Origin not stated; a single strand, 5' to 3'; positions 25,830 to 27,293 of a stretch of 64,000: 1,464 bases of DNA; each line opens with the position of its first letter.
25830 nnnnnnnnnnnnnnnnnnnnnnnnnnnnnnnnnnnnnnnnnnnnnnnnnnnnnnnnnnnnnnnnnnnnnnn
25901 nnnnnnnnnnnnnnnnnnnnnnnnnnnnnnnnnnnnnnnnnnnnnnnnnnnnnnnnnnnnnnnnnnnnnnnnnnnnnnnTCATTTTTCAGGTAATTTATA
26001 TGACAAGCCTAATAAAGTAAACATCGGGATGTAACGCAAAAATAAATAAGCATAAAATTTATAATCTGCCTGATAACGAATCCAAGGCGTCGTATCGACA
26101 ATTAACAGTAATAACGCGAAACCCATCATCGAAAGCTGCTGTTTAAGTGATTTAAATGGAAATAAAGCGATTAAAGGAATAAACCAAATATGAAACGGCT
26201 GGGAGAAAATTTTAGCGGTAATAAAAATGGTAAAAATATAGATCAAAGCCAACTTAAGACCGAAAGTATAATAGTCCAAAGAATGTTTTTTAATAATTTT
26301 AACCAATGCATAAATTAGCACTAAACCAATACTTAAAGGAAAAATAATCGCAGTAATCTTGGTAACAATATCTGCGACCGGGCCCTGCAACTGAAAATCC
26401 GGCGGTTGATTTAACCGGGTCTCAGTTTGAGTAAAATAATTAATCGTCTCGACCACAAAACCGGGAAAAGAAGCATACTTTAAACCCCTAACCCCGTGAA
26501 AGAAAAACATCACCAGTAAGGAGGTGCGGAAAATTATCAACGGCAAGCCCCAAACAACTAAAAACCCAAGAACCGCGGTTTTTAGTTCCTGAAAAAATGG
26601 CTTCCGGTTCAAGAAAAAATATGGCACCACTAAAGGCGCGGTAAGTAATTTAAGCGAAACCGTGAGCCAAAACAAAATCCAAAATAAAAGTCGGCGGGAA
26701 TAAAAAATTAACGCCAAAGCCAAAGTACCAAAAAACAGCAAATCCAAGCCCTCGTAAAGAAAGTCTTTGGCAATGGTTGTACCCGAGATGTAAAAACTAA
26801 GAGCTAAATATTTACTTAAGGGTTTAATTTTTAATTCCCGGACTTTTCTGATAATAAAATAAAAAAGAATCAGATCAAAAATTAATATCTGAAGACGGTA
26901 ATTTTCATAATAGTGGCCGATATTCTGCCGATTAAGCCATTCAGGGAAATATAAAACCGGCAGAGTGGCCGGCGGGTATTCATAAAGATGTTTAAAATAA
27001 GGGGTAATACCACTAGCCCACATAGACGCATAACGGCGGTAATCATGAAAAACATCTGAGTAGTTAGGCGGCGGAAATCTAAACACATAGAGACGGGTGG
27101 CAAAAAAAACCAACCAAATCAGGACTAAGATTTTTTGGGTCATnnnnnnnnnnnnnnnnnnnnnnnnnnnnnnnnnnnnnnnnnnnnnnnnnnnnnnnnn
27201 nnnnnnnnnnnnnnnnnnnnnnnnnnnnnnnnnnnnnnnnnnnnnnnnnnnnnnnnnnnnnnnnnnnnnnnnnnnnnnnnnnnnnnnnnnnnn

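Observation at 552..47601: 47-kb glycosylation super-island dominated by GT-C enzymes but lacking canonical polymerisation and initiation genes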

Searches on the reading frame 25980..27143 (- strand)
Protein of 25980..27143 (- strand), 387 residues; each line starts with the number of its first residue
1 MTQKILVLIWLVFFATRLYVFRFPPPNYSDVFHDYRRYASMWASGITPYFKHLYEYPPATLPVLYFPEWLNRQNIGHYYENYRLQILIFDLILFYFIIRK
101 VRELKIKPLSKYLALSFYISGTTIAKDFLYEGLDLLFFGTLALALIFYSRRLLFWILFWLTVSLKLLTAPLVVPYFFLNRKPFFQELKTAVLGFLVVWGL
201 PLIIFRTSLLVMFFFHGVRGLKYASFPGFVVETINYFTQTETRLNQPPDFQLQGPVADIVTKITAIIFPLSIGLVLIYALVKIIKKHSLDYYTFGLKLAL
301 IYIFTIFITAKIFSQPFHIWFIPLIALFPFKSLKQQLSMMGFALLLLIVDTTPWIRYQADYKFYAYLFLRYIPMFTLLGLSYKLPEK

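Call 6: search_protein_families(library=pfam, proteins=[window:25980-27143:-], max_evalue=0.01)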
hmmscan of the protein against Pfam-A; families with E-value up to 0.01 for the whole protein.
window:25980-27143:- (387 aa): 0 families

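Call 13: search_protein_families(library=ncbifam, proteins=[window:25980-27143:-], max_evalue=0.1)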
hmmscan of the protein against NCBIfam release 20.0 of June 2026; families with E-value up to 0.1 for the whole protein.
window:25980-27143:- (387 aa): 0 families

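Call 14: search_protein_families(library=pfam, proteins=[window:25980-27143:-], max_evalue=10)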
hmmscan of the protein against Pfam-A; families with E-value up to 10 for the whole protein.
window:25980-27143:- (387 aa): 0 families

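Call 16: find_homologous_proteins(query=window:25980-27143:-)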
Query window:25980-27143:- (387 aa): 135 proteins with E <= 0.001 among 8000 candidates; the best 120 are listed.
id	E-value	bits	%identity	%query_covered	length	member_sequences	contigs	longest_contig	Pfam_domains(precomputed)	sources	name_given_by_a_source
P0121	6.6e-235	798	94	100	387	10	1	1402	-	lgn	-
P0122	4.1e-206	703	82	100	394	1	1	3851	-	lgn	-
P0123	3.7e-183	627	73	99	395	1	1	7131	-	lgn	-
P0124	6.9e-173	594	71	100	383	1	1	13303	-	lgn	-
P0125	5.2e-171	587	72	96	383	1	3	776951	-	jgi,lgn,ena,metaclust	metaclust:\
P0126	3.0e-164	565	67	100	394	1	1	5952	-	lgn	-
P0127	8.8e-163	560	66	100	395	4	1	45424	-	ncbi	-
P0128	1.3e-156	540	66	96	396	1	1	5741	-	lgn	-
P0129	1.6e-154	533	62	100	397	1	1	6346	-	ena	-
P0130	6.3e-152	525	64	100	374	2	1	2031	-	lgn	-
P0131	1.2e-150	520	63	100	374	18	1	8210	-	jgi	-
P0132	2.5e-149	516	63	100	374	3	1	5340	-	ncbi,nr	ncbi:MAG: hypothetical protein U1C50_01115 [Patescibacteria group bacterium]|nr:hypothetical protein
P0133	4.8e-149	515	63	100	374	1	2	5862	-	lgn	-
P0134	6.7e-148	511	61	100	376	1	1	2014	-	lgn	-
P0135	1.5e-147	510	62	100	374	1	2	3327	-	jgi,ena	-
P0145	1.1e-143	497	61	100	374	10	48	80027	-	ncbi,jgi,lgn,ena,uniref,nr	ncbi:hypothetical protein A3E73_02500 [Candidatus Beckwithbacteria bacterium RIFCSPHIGHO2_12_FULL_47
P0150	5.1e-142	492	60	99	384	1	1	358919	-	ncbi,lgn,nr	ncbi:MAG: hypothetical protein NTZ93_02755 [Candidatus Beckwithbacteria bacterium]|nr:hypothetical p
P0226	1.7e-78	283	46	79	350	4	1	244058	-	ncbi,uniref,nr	ncbi:hypothetical protein A2160_02940 [Candidatus Beckwithbacteria bacterium RBG_13_42_9]|uniref:Gly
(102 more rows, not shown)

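Call 22: search_solved_structures(query=A1, max_evalue=10)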
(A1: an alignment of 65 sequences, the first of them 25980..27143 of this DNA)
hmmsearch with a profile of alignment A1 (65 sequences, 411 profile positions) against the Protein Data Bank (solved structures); distinct sequences matched with E-value up to 10: 0.

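Call 37: predict_structure(alignment_id=A1)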
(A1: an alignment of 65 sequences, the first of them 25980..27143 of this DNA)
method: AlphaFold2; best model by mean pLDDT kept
length: 387 residues; sequences in the alignment: 65
mean_pLDDT: 92.3   pTM: 0.93
mean pLDDT of the five models: 92.3, 92.1, 91.9, 91.0, 90.7
residues with pLDDT >= 90: 290; 70-90: 86; 50-70: 11; < 50: 0
segments of 3 or more residues with pLDDT < 50: none
pLDDT, mean of each block of 10 residues (from residue 1): 96 97 83 84 75 73 93 95 96 98 97 98 93 95 98 97 94 94 96 91 76 82 93 94 88 96 97 98 91 98 97 92 98 98 96 84 86 97 95
secondary structure, 60 per line:
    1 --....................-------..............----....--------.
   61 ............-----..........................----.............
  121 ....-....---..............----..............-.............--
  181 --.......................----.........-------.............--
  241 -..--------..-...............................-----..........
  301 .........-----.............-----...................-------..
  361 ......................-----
elements in order: H3-22 H30-43 H48-51 H60-72 H78-103 H108-124 H126-129 H133-146 H151-164 H166-178 H183-205 H210-218 H226-238 H255-285 H291-309 H315-327 H333-351 H359-382

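Call 41: find_related_loci(query=A1, collection=genome_contigs, flank=10000)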
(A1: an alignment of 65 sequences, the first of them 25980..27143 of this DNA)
Query A1 (387 aa) in genome_contigs; peptide patterns used: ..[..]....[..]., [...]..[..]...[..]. (x = any residue, [..] = any of these).
79 stretches matched a pattern; 30 encode a relative of the query (tblastn E <= 1e-3); 26 distinct loci.
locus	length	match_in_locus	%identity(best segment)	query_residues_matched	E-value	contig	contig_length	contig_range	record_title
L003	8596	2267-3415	59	1-387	4e-151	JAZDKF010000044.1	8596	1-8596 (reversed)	MAG: Candidatus Beckwithbacteria bacterium isolate MEGAHIT-group-0.521 k141_524556, whole genome shotgun sequence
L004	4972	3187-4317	60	7-387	7e-152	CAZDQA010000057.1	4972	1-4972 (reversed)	MAG TPA_asm: uncultured Pseudomonadales bacterium isolate binchicken_co220_119 genome assembly, contig: NODE_11347_lengt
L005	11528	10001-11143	60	1-387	6e-149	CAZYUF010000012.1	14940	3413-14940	MAG TPA_asm: uncultured Pseudomonadales bacterium isolate SRP118108_co4_340 genome assembly, contig: NODE_3409_length_14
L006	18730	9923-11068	56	1-387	4e-136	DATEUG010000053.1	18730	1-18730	MAG TPA_asm: Patescibacteria group bacterium isolate SMAG_U8335 k141_2391213, whole genome shotgun sequence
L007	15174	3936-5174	55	3-387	3e-135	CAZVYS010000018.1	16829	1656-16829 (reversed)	MAG TPA_asm: uncultured Pseudomonadales bacterium isolate SRP077602_co2_364 genome assembly, contig: NODE_5118_length_16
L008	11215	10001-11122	56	1-387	5e-133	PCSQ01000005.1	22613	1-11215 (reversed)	MAG: Candidatus Beckwithbacteria bacterium CG23_combo_of_CG06-09_8_20_14_all_47_9 CG23_scaffold_734_c, whole genome shot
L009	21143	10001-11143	61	13-387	1e-150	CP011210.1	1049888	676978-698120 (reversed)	MAG: Candidatus Beckwithbacteria bacterium GW2011_GWC1_49_16 chromosome, complete genome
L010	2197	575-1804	49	13-387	5e-110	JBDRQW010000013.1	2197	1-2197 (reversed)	MAG: Candidatus Beckwithbacteria bacterium isolate MEGAHIT-group-2.65 k141_14905, whole genome shotgun sequence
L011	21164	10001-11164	45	12-379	3e-100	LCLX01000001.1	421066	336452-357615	MAG: Microgenomates group bacterium GW2011_GWC1_46_15 UX36_C0001, whole genome shotgun sequence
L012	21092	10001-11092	42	7-360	3e-94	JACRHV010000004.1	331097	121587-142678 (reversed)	MAG: Candidatus Paceibacterota bacterium isolate NC_groundwater_1786_Pr3_B-0.1um_43_18 SR-2_scaffold_141_1480133, whole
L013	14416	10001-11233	41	17-384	5e-88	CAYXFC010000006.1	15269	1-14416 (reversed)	MAG TPA_asm: uncultured Pseudomonadales bacterium isolate binchicken_co387_139 genome assembly, contig: NODE_4570_length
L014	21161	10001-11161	40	10-387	6e-86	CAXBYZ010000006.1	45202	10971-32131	MAG TPA_asm: uncultured bacterium isolate SRR3724644_binner12_Refined_54 genome assembly, contig: ERZ4200978.297, whole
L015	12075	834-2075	39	9-380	5e-85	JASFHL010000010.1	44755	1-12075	MAG: Candidatus Woesebacteria bacterium isolate D0608M20metaG_Bin_4550 D0608M20metaG_FD_scaffold_58_c1, whole genome sho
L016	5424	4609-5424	51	6-269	3e-84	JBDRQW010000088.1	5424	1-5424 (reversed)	MAG: Candidatus Beckwithbacteria bacterium isolate MEGAHIT-group-2.65 k141_994090, whole genome shotgun sequence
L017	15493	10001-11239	39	9-378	1e-81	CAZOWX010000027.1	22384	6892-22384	MAG TPA_asm: uncultured Pseudomonadales bacterium isolate SRP286056_co2_574 genome assembly, contig: NODE_3418_length_22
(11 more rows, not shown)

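Call 44: find_encoding_contigs(protein=P0150, flank=10000, max_places=1)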
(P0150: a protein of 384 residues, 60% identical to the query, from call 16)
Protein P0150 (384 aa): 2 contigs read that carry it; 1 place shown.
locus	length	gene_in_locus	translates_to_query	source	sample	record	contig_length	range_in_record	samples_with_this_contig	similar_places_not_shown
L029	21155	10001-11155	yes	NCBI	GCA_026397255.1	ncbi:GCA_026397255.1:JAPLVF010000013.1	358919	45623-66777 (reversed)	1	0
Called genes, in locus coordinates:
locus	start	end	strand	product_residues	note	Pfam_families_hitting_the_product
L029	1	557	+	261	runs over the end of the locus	PF00535:Glycos_transf_2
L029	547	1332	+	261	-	PF13489:Methyltransf_23, PF13847:Methyltransf_31 (weak), PF08241:Methyltransf_11, PF08242:Methyltransf_12 (weak), PF13649:Methyltransf_25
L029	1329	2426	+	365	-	PF00534:Glycos_transf_1, PF13692:Glyco_trans_1_4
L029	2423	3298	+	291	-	PF00535:Glycos_transf_2, PF13641:Glyco_tranf_2_3, PF13506:Glyco_transf_21 (weak)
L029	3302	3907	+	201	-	PF13580:SIS_2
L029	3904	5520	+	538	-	PF00288:GHMP_kinases_N, PF08544:GHMP_kinases_C (weak), PF13242:Hydrolase_like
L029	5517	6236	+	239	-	PF00483:NTP_transferase, PF12804:NTP_transf_3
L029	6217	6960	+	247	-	PF13641:Glyco_tranf_2_3, PF00535:Glycos_transf_2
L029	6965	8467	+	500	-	PF13231:PMT_2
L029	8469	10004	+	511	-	PF13231:PMT_2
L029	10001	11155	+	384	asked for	-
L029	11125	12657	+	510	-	PF02366:PMT, PF13231:PMT_2 (weak)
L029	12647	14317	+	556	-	-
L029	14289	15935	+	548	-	PF02366:PMT, PF13231:PMT_2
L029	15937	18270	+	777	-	PF09586:YfhO (weak)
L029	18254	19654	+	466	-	PF09852:DUF2079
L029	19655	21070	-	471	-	-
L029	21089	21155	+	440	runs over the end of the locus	-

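Call 77: fold_search(model_id=the predicted structure, library=pdb)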
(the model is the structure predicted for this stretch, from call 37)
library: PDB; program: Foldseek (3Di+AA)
matches with E <= 10: 190; with E <= 0.001: 2
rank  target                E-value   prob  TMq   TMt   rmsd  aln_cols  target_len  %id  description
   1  6snh_X                3.5e-04  1.00  0.61  0.51   7.3       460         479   14  Cryo-EM structure of yeast ALG6 in complex with 6AG9 Fab and Dol25-P-Glc (released 2020-03-11)
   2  9wno_A                7.8e-04  1.00  0.59  0.57   7.1       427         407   13  Cryo-EM structure of Candida glabrata GPI mannosyltransferase I bound to Dol-P-Man (released 2025-12-03)
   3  7wld_U                2.6e-03  1.00  0.54  0.51   7.5       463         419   14  Cryo-EM structure of the human glycosylphosphatidylinositol transamidase complex at 2.53 Angstrom resolution (released 2022-04-27)
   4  9dm5                  7.3e-03  1.00  0.58  0.58   6.9       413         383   15  Product-Bound mannosyltransferase PimE (released 2025-06-25)
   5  5f15                  1.5e-02  1.00  0.41  0.32  17.3       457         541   14  Crystal Structure of ArnT from Cupriavidus metallidurans bound to Undecaprenyl phosphate (released 2016-02-17)
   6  9dm7_A                3.1e-02  1.00  0.55  0.57   6.7       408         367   15  mannosyltransferase PimE in complex with Fab_E6 (released 2025-06-25)
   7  9s6t_A                7.4e-02  0.98  0.43  0.36  10.4       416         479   12  Ternary cryo-EM structure of chicken ALG12 with Dol25-PP-GlcNAc2Man7, Dol25-P-Man, and Fab (released 2026-03-18)
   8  9ub7_B                7.7e-02  1.00  0.56  0.55   7.0       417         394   11  Structure of glycosylphosphatidylinositol transamidase,state 1 (released 2026-04-08)
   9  9s6r_A                1.9e-01  0.99  0.60  0.60   6.2       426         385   11  Ternary cryo-EM structure of yeast ALG3 with Dol25-PP-GlcNAc2Man5, Dol25-P-Man, and Fab (released 2026-03-18)
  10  9avg_R                3.3e-01  0.15  0.15  0.09  20.7       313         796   14  Structure of human calcium-sensing receptor in complex with chimeric Gs (miniGis) protein in nanodiscs (released 2024-04-17)
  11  6c1r_B                6.6e-01  0.07  0.14  0.14  22.1       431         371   10  Crystal structure of human C5a receptor in complex with an orthosteric antagonist PMX53 and an allosteric antagonist a (released 2018-05-30)
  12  8jd3_3                7.5e-01  0.10  0.12  0.07  20.0       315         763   10  Cryo-EM structure of Gi1-bound mGlu2-mGlu3 heterodimer (released 2023-06-21)
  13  9khh_D                7.8e-01  0.08  0.14  0.09  21.0       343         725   14  Structure of the complex of LGR4 with Norrin (2:2) (released 2025-07-16)
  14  9khh_C                7.8e-01  0.07  0.13  0.08  20.6       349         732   14  Structure of the complex of LGR4 with Norrin (2:2) (released 2025-07-16)
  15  8xws_C                8.2e-01  0.08  0.14  0.16  20.6       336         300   15  Structure of CXCR2 bound to CXCL5 (Ligand-receptor focused map) (released 2025-01-15)
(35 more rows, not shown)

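Call 82: search_protein_families(library=pfam, proteins=[L029:15937-18270:+, L011:13316-15601:+, L029:12647-14317:+, L014:11170-13062:+, L006:7624-8481:+, L029:18254-19654:+], max_evalue=0.01)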
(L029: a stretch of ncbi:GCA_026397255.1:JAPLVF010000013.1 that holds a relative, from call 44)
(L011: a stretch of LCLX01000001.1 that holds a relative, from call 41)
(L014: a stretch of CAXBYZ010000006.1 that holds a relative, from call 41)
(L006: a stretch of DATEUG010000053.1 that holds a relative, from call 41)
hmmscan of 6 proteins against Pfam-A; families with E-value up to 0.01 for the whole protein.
L029:15937-18270:+ (777 aa): 1 family
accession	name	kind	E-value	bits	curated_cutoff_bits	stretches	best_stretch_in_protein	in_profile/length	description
PF09586.16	YfhO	-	1.1e-07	31.1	28.5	1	654-754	735-835/835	Bacterial membrane protein YfhO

L011:13316-15601:+ (761 aa): 0 families

L029:12647-14317:+ (556 aa): 0 families

L014:11170-13062:+ (630 aa): 0 families

L006:7624-8481:+ (285 aa): 4 families
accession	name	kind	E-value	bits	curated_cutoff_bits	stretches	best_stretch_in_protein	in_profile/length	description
PF08282.18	Hydrolase_3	-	4.4e-30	105.7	20.9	1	5-258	1-241/255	haloacid dehalogenase-like hydrolase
PF00702.32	Hydrolase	-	8.2e-06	26.8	26.4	0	23-64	97-138/191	haloacid dehalogenase-like hydrolase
PF05116.19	S6PP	-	0.00018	21.6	20.3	1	204-284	165-247/247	Sucrose-6F-phosphate phosphohydrolase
PF13344.12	Hydrolase_6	-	0.0097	16.4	27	0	5-48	1-38/101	Haloacid dehalogenase-like hydrolase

L029:18254-19654:+ (466 aa): 1 family
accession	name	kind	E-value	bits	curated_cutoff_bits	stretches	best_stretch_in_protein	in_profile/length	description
PF09852.15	DUF2079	-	4.3e-43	148.5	28.2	1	38-424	11-422/459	Predicted membrane protein (DUF2079)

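Call 91: list_cluster_members(proteins=[P0226, P0145, P0008, P0264, P0113])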
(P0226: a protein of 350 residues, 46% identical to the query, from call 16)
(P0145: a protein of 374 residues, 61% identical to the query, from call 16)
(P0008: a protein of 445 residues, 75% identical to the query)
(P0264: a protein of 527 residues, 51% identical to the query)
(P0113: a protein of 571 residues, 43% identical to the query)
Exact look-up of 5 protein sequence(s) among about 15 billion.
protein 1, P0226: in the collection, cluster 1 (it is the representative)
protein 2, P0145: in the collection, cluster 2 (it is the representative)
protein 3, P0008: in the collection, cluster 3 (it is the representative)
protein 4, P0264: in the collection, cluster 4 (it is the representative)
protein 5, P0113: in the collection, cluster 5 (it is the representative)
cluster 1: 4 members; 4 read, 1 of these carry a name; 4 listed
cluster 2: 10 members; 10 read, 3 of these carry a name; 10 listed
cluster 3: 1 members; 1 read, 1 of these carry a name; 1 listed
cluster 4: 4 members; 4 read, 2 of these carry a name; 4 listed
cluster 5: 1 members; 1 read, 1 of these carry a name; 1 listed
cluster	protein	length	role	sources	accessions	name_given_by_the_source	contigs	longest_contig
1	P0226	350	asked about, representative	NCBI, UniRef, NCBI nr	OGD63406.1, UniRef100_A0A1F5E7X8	hypothetical protein A2160_02940 [Candidatus Beckwithbacteria bacterium RBG_13_42_9] | Glycosyltransferase RgtA/B/C/D-like domain-containing protein n=1 Tax=Candidatus ... | MAG: hypothetical protein A2160_02940 [Candidatus Beckwithbacteria bacterium RBG_13_42_9]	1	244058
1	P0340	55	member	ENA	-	-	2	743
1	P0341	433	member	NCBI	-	-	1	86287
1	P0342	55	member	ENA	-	-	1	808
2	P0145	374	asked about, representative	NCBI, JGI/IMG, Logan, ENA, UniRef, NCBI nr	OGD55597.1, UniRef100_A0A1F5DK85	hypothetical protein A3E73_02500 [Candidatus Beckwithbacteria bacterium ... | DUF2029 domain-containing protein n=2 Tax=Candidatus Beckwithiibacteriota TaxID=1752726 ... | MAG: hypothetical protein A3E73_02500 [Candidatus Beckwithbacteria bacterium ...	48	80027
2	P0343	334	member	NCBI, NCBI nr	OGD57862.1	hypothetical protein A3I57_01760 [Candidatus Beckwithbacteria bacterium ... | MAG: hypothetical protein A3I57_01760 [Candidatus Beckwithbacteria bacterium ...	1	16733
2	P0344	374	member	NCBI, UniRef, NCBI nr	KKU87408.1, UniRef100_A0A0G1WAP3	MAG: hypothetical protein UY17_C0019G0003 [Candidatus Beckwithbacteria bacterium ... | DUF2029 domain-containing protein n=1 Tax=Candidatus Beckwithbacteria bacterium ...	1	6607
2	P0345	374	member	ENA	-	-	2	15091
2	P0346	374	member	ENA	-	-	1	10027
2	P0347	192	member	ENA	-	-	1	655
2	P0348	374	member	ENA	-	-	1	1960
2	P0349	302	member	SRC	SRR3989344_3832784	-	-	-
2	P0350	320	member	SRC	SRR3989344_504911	-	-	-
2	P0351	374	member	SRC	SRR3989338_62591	-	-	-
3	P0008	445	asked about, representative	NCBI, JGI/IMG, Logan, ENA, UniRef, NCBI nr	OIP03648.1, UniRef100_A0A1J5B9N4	hypothetical protein AUK18_01515 [Candidatus Beckwithbacteria bacterium CG2_30_44_31] | Membrane protein 6-pyruvoyl-tetrahydropterin synthase-related domain-containing protein ... | MAG: hypothetical protein AUK18_01515 [Candidatus Beckwithbacteria bacterium CG2_30_44_31]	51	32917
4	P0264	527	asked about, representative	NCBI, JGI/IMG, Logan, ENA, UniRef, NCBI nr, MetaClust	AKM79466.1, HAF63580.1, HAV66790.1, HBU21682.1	MAG: hypothetical protein UX85_C0005G0019 [Candidatus Beckwithbacteria bacterium ... | Glycosyltransferase RgtA/B/C/D-like domain-containing protein n=1 Tax=Candidatus ... | MAG: Uncharacterized protein UY43_C0001G0749 [Candidatus Beckwithbacteria bacterium ...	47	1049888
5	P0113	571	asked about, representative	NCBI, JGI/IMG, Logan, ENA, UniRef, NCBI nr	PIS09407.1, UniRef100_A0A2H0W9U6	hypothetical protein COT75_01875 [Candidatus Beckwithbacteria bacterium ... | Membrane protein 6-pyruvoyl-tetrahydropterin synthase-related domain-containing protein ... | MAG: hypothetical protein COT75_01875 [Candidatus Beckwithbacteria bacterium ...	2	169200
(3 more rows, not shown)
